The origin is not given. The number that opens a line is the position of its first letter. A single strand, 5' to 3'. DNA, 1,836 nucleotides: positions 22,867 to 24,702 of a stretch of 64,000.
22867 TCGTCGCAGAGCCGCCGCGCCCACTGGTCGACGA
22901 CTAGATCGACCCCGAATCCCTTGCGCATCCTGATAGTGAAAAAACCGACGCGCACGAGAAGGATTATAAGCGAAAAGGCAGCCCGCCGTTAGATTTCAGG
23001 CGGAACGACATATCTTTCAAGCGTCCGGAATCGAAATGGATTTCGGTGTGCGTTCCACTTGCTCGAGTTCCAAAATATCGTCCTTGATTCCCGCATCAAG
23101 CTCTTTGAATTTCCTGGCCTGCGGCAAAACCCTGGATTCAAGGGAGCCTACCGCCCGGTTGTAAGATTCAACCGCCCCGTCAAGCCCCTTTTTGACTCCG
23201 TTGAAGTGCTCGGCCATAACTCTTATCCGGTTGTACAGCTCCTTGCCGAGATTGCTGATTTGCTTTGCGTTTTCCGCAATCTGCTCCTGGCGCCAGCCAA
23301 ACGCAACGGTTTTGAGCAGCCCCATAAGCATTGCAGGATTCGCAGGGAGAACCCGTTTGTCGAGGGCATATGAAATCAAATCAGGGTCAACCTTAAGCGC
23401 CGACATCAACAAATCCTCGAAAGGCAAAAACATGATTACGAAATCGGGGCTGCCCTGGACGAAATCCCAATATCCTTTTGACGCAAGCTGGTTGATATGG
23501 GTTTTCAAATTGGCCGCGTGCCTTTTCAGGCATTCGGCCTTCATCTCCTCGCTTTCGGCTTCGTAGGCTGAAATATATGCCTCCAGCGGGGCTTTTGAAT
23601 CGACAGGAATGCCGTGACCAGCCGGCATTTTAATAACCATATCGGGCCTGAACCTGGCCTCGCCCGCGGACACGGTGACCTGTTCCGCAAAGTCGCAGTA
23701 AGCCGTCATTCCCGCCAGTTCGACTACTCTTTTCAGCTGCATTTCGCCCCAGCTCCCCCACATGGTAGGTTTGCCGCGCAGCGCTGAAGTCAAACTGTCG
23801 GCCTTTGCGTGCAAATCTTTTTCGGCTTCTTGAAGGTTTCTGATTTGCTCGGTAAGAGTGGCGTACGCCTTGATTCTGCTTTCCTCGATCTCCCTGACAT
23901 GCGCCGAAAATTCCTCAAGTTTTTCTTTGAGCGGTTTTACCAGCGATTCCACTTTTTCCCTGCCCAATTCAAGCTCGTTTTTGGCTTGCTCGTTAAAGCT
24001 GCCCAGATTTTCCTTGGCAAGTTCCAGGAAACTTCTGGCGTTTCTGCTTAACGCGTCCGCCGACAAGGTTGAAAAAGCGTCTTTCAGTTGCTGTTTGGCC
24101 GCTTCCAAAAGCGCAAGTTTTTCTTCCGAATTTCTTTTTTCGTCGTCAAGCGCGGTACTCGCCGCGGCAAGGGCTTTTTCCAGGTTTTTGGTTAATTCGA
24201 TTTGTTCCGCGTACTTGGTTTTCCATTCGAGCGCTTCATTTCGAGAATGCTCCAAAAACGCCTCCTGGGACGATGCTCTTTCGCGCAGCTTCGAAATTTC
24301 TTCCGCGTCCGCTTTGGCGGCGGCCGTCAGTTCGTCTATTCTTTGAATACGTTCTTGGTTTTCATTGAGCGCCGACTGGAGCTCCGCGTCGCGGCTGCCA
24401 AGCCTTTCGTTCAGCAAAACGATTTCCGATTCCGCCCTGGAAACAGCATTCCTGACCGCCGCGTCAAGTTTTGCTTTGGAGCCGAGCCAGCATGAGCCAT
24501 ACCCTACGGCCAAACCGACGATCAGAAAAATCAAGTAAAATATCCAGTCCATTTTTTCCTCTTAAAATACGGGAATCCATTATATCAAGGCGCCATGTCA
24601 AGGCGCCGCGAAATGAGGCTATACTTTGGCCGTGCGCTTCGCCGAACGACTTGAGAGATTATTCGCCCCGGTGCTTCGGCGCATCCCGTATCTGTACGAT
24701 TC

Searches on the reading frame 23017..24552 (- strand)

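Call 80: search_protein_families(library=pfam, proteins=[window:23017-24552:-], max_evalue=0.00001)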
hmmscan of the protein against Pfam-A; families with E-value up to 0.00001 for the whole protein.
window:23017-24552:- (511 aa): 1 family
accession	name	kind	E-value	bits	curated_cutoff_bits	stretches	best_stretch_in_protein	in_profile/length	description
PF02646.22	RmuC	-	1.2e-98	330.3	26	1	200-487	2-286/291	RmuC family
